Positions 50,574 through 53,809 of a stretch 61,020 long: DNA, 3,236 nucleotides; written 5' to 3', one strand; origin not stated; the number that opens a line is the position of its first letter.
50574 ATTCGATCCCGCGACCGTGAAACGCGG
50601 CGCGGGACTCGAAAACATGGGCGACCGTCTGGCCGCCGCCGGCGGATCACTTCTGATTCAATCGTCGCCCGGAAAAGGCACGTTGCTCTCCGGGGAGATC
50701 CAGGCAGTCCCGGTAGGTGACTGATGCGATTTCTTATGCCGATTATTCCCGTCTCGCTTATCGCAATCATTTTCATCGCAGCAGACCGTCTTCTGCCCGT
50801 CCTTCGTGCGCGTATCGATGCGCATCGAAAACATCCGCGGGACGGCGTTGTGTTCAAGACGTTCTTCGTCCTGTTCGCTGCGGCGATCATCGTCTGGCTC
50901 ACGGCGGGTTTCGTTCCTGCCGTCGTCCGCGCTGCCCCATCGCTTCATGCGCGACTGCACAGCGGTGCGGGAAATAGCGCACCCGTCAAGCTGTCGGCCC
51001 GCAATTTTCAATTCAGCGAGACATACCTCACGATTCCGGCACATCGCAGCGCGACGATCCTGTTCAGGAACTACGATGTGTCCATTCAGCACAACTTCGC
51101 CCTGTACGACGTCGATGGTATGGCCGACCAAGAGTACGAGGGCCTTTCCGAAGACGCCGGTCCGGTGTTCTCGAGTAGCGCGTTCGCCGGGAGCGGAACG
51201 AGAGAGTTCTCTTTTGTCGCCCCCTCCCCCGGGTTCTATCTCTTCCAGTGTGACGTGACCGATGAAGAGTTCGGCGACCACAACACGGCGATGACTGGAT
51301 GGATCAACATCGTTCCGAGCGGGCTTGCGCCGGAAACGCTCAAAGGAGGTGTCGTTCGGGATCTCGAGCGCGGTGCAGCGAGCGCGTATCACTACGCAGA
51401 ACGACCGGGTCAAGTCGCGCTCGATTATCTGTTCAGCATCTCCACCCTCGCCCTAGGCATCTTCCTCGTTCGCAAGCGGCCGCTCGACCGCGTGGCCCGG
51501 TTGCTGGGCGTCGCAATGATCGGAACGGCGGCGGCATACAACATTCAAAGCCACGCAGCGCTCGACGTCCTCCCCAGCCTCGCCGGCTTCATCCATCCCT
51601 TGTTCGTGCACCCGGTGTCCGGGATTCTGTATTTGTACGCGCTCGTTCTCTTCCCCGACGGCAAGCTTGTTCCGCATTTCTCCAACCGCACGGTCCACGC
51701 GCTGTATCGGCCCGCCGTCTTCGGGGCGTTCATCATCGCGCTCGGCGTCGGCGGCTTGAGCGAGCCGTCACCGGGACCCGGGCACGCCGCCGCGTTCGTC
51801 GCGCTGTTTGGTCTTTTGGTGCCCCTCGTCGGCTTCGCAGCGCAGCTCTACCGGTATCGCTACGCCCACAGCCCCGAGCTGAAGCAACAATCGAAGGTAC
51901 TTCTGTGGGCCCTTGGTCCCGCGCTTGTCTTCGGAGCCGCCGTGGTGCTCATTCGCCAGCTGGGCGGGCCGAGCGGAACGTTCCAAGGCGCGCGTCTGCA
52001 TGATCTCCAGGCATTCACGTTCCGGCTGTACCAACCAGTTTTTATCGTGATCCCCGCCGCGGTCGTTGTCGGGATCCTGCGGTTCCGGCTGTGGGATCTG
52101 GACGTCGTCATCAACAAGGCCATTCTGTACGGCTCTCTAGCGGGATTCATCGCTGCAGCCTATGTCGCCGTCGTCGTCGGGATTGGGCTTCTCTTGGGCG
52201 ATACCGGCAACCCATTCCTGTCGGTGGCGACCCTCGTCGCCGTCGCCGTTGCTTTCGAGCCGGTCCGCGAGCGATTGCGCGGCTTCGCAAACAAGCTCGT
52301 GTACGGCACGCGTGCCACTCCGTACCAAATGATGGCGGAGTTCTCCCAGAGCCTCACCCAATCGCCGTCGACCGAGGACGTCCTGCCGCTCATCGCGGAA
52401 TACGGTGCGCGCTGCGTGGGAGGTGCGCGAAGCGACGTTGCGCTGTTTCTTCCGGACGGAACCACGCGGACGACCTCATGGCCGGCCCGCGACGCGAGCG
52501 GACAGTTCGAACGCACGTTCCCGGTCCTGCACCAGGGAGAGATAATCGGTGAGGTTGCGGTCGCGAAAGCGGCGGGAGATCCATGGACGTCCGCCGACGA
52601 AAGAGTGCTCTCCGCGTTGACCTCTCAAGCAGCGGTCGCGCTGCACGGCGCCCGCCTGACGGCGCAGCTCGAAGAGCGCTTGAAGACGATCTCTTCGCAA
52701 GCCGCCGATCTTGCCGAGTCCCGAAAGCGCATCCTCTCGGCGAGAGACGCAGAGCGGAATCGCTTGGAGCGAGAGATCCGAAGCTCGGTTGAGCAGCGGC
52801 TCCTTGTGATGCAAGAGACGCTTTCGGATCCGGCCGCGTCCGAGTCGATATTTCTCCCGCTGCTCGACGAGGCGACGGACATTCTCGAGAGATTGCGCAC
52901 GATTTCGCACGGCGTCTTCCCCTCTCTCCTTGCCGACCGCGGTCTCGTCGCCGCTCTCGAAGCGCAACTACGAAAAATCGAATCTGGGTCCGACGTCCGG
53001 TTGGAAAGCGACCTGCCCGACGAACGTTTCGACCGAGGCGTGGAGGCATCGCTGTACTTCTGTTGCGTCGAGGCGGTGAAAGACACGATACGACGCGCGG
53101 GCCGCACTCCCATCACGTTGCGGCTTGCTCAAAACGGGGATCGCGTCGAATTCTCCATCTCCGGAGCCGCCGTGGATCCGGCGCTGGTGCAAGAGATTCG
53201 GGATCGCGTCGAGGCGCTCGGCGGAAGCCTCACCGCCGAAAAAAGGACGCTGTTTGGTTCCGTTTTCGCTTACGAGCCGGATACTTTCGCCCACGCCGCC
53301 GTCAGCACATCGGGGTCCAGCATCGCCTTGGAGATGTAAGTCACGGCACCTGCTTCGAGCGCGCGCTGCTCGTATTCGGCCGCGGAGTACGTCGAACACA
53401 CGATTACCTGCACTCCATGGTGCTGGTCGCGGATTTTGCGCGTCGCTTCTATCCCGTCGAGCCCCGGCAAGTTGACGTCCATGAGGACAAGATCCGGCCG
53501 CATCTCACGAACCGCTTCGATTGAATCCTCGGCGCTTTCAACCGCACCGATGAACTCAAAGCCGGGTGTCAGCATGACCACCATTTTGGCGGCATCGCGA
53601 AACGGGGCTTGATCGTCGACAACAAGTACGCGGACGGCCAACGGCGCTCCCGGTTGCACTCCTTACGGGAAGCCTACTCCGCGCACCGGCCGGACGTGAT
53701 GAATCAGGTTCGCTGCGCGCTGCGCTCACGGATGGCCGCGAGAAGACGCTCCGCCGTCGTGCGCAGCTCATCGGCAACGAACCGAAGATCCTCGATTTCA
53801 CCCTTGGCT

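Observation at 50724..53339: Cupredoxin-domain polytopic sensor whose kinase core has lost the phospho-acceptor His and ATP-binding motifs, translationally coupled to an intact paralogous kinase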

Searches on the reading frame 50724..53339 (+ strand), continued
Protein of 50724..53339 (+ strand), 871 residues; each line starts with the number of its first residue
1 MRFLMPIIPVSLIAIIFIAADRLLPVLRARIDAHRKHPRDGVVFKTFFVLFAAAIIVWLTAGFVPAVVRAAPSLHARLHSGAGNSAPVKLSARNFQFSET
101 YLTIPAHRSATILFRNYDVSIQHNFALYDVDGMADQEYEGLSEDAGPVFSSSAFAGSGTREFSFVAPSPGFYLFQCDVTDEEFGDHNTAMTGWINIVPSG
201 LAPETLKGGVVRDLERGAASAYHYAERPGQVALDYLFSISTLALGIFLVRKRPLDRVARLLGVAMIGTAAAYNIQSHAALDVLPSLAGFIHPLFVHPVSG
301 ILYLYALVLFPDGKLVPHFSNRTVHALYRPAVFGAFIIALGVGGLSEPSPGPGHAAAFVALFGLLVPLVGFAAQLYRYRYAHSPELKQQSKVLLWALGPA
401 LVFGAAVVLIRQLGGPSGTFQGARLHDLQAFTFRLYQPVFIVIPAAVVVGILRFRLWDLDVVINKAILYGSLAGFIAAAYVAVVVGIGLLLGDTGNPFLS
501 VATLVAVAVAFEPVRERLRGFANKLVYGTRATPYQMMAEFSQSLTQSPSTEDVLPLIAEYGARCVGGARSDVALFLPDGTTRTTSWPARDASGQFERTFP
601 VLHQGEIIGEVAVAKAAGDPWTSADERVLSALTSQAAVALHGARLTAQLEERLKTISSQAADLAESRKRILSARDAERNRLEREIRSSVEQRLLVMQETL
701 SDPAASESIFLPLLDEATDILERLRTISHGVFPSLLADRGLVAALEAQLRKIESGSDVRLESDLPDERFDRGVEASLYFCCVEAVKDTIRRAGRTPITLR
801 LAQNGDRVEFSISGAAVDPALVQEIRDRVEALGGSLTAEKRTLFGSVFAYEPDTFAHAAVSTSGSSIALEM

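Call 92: find_related_loci(query=A1, collection=metagenome_contigs, flank=6000)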
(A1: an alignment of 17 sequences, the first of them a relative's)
Query A1 (871 aa) in metagenome_contigs; peptide patterns used: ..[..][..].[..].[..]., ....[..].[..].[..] (x = any residue, [..] = any of these).
212 stretches matched a pattern; 85 encode a relative of the query (tblastn E <= 1e-3); the best 80 are kept; 80 distinct loci.
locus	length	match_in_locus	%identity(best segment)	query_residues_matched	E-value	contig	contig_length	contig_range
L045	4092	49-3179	40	42-866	5e-168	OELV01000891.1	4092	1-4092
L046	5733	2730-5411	39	10-866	7e-159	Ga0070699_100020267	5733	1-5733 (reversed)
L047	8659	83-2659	40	42-866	2e-156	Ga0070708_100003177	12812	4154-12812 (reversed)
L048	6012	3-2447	39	73-869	2e-157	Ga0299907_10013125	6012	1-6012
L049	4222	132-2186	43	163-846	7e-158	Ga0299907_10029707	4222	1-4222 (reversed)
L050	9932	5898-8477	39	42-866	2e-152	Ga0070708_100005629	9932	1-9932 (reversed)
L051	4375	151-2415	41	119-866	2e-145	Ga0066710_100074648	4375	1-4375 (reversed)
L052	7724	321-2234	42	218-847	8e-141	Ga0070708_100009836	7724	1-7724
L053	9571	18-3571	36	36-866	1e-139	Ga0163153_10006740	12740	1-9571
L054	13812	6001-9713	36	36-866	2e-139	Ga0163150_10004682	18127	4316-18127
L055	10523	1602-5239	38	38-838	7e-125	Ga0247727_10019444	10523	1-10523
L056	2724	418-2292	39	230-847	3e-119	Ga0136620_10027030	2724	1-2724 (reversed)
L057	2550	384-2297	36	219-836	9e-105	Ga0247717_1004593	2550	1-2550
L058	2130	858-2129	43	229-652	1e-94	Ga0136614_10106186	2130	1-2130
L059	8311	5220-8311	42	42-849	4e-85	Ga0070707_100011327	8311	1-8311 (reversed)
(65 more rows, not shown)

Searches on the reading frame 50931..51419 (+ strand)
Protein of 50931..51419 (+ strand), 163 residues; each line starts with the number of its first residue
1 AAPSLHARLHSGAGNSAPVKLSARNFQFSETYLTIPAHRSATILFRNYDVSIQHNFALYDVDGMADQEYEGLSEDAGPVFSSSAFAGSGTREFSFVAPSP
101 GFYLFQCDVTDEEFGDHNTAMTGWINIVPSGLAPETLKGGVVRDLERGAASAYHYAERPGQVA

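Call 31: search_solved_structures(query=A3, max_evalue=10, show_alignments=3)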
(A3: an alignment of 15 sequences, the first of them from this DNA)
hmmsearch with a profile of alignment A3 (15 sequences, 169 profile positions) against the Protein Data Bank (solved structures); distinct sequences matched with E-value up to 10: 119 (the best 60 are shown).
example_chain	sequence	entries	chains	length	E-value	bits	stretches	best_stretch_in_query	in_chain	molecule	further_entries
2dv6_A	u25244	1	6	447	2.7e-09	40.4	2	44-150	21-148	Nitrite reductase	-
2aan_A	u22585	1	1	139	1e-08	38.5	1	29-132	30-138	auracyanin A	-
6kol_A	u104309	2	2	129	3.1e-07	33.7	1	13-134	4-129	Blue (Type 1) copper domain protein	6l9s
5tb7_A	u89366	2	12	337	8.8e-07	32.2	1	30-136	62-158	Nitrite reductase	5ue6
1kbv_A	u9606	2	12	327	9e-07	32.2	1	30-136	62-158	Major outer membrane protein PAN 1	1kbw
6tfd_A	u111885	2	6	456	1.4e-06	31.6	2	78-150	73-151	Copper-containing nitrite reductase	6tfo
6hbe_A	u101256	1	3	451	3.2e-06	30.4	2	104-134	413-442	Copper-containing nitrite reductase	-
1ov8_A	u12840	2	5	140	0.00014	25.1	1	20-134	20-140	Auracyanin B | PROTEIN (AURACYANIN)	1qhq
2zoo_A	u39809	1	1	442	0.00045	23.4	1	59-137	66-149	Probable nitrite reductase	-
1gy1_A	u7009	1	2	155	0.0017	21.5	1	36-132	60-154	RUSTICYANIN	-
9cck_A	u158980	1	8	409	0.0023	21.1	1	88-132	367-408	Copper-containing nitrite reductase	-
1rcy_A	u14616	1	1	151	0.0023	21.1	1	36-132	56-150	RUSTICYANIN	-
1cur_A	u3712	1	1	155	0.0025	21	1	36-132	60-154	CU(I) RUSTICYANIN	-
1a3z_A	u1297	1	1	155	0.0025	21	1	36-132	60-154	RUSTICYANIN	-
1a8z_A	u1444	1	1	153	0.0027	20.9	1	36-132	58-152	RUSTICYANIN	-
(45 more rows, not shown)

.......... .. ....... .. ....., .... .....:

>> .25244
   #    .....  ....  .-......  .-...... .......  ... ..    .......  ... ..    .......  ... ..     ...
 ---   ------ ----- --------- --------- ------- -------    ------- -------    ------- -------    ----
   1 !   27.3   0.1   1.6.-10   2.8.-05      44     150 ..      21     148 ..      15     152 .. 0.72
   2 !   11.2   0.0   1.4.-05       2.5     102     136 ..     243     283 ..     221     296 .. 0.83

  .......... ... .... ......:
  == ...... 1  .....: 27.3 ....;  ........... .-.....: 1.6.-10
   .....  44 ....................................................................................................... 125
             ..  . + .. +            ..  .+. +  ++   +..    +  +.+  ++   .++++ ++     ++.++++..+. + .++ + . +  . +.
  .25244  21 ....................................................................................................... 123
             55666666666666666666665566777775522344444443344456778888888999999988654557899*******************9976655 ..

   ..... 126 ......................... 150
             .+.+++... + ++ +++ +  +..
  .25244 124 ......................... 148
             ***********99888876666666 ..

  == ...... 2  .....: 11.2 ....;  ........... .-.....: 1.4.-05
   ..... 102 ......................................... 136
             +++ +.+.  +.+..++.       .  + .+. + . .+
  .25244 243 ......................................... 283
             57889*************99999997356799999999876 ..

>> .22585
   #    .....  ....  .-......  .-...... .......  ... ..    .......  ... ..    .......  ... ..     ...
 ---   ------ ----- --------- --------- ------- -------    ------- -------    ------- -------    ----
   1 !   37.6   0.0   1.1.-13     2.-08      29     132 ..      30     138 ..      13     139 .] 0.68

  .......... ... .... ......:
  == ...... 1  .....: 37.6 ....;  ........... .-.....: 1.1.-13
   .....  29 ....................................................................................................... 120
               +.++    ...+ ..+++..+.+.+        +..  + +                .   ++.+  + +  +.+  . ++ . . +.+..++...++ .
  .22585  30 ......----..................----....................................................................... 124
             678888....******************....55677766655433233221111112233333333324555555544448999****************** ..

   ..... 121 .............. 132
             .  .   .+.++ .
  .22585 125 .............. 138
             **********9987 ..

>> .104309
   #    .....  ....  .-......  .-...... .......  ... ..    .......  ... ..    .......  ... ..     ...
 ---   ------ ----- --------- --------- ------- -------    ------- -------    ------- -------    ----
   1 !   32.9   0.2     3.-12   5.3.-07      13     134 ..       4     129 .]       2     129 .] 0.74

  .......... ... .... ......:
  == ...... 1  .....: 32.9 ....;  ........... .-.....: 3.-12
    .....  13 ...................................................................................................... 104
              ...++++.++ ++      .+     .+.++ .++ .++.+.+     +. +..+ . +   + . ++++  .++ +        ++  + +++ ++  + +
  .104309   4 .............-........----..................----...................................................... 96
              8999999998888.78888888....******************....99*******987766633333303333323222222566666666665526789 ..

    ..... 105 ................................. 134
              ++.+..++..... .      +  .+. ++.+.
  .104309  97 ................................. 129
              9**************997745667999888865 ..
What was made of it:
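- On Cupredoxin / type-1 blue copper domain: The profile of 15 orthologues matches the NirK cupredoxin domain at 2.7e-9 and auracyanin A at 1e-8, and also rusticyanin, plastocyanin and amicyanin (call 31). They align with auracyanin's QHN and C..H..M (call 31).
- Checked: As a 15-sequence profile it matches them at 3e-9 to 1e-8 (call 31).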

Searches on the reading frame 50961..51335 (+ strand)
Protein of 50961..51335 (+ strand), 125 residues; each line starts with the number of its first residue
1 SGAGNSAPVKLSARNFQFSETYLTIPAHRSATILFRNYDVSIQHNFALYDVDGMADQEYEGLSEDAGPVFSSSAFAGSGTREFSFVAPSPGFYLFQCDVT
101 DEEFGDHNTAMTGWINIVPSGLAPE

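Call 96: search_solved_structures(query=window:50961-51335:+, max_evalue=10, show_alignments=3)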
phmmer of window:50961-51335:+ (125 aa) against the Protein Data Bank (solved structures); distinct sequences matched with E-value up to 10: 6.
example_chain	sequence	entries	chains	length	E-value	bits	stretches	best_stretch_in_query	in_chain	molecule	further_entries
6kol_A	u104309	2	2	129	8.8e-07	32.4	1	2-102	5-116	Blue (Type 1) copper domain protein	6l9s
2aan_A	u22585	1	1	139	5.6e-06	29.8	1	12-100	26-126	auracyanin A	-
1ov8_A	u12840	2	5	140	0.021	18.3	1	9-100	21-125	Auracyanin B | PROTEIN (AURACYANIN)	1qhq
6hbe_A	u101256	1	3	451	0.73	13.3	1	78-99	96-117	Copper-containing nitrite reductase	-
2zoo_A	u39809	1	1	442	0.87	13.1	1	72-124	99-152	Probable nitrite reductase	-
1xg2_B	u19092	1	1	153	1.2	12.7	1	48-106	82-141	Pectinesterase inhibitor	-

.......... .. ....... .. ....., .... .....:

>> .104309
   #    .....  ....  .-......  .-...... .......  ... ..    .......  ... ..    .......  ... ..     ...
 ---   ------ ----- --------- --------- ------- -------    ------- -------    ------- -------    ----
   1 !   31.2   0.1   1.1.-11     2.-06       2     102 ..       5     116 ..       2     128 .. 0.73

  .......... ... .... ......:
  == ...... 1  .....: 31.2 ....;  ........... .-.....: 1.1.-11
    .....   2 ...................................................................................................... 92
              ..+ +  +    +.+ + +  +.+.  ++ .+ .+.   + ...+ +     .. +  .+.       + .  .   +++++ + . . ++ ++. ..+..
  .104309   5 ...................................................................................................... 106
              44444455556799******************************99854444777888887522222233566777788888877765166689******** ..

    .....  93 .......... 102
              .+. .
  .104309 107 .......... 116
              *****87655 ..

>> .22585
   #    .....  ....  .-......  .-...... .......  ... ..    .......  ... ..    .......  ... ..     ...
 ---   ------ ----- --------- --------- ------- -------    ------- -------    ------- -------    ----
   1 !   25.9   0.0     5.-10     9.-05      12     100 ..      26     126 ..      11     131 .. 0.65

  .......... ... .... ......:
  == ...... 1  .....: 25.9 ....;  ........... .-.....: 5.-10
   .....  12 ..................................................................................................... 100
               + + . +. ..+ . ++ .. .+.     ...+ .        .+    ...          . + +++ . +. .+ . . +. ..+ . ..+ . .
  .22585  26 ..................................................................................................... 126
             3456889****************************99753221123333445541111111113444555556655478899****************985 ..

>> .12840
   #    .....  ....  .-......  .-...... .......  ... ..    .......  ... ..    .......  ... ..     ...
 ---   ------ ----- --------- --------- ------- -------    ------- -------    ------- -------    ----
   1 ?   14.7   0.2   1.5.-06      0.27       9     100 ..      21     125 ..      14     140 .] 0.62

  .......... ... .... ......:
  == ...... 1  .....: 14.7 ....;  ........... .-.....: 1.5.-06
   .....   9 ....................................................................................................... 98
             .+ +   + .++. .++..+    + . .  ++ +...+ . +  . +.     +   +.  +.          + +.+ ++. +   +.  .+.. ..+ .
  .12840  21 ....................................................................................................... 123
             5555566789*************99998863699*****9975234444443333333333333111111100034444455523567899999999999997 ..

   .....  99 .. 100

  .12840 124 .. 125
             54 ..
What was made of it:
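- On Cupredoxin / type-1 blue copper domain: The window domain alone matches 6kol at 8.8e-7 and auracyanin A at 5.6e-6 (call 96).
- Checked: The extracytoplasmic segment on its own matches blue-copper proteins: 6kol at 8.8e-7 and auracyanin A at 5.6e-6 (call 96).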

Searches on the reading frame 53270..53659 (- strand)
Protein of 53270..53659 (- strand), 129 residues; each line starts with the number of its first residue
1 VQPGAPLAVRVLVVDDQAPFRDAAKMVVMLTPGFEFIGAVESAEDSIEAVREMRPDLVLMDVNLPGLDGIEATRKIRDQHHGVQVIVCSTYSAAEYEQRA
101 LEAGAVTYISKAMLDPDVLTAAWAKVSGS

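Call 15: search_protein_families(library=pfam, proteins=[window:53270-53659:-], max_evalue=1)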
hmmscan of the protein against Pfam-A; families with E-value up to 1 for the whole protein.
window:53270-53659:- (129 aa): 5 families
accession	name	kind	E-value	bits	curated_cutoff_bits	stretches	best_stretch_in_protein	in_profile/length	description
PF00072.30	Response_reg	-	1.2e-25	90.3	30.2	1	11-121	1-108/111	Response regulator receiver domain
PF01993.23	MTD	-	0.014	15.3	25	1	39-109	42-110/274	methylene-5,6,7,8-tetrahydromethanopterin dehydrogenase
PF14980.11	TIP39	-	0.023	15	27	1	2-28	5-31/51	TIP39 peptide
PF02310.24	B12-binding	-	0.11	12.8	32.1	1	36-87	33-86/121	B12 binding domain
PF04363.17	DUF496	-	0.14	12.8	23.2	0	14-56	22-64/93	Protein of unknown function (DUF496)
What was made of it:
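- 53270..53659 (-): Stand-alone receiver (REC) protein, convergent; its last ~23 codons overlap the sensor's last ~23 codons on the opposite strand. Pfam Response_reg 1.2e-25 (call 15).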

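Call 59: search_protein_families(library=ncbifam, proteins=[window:53270-53659:-], max_evalue=0.1)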
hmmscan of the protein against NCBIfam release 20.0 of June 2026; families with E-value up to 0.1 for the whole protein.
window:53270-53659:- (129 aa): 104 families (the best 25 are shown)
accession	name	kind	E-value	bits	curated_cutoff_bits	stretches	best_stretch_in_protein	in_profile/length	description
NF001965.0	PRK00742.1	subfamily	3e-22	79.3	293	1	8-114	3-110/357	chemotaxis-specific protein-glutamate methyltransferase CheB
NF041367.1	CheY_Halo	equivalog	4.5e-22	78.6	200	1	11-121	1-109/114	chemotaxis protein CheY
NF007018.1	PRK09483.1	equivalog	1.9e-20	73.4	280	1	9-124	2-117/217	UvrY/SirA/GacA family response regulator transcription factor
NF007935.0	PRK10651.1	equivalog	9.8e-19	67.4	250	1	9-121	7-119/216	two-component system response regulator NarL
NF052445.1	RespRegMctR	equivalog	3.5e-18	65.8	300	1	9-122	2-115/205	two-component system response regulator MctR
NF011896.0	PRK15369.1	equivalog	7.9e-18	64.8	242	1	9-126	4-120/211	two component system response regulator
NF009206.0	PRK12555.1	subfamily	9.3e-18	64.3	342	1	9-115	1-108/340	chemotaxis-specific protein-glutamate methyltransferase CheB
NF040689.1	MtrAB_MtrA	equivalog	5.9e-16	58.5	300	1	11-116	1-103/219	MtrAB system response regulator MtrA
NF041733.1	resp_reg_CseB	equivalog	2.5e-15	56.5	350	1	10-121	2-109/228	two-component system response regulator CseB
NF008469.0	PRK11361.1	equivalog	3.4e-15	55.7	714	1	9-112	5-106/461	acetoacetate metabolism transcriptional regulator AtoC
TIGR02875.1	spore_0_A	equivalog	1.7e-14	53.7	200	1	9-122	3-117/262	sporulation transcription factor Spo0A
NF007419.0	PRK09958.1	equivalog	7.3e-14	51.8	251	1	12-119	4-110/204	acid-sensing system DNA-binding response regulator EvgA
NF040534.1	resp_reg_YycF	equivalog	8.1e-14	51.4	340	1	10-115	2-104/231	response regulator YycF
TIGR02154.1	PhoB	equivalog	9.1e-14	51.3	296.2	1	9-113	3-107/226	phosphate regulon transcriptional regulator PhoB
NF008677.0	PRK11697.1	equivalog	7.1e-13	48.5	246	1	9-113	2-103/238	two-component system response regulator BtsR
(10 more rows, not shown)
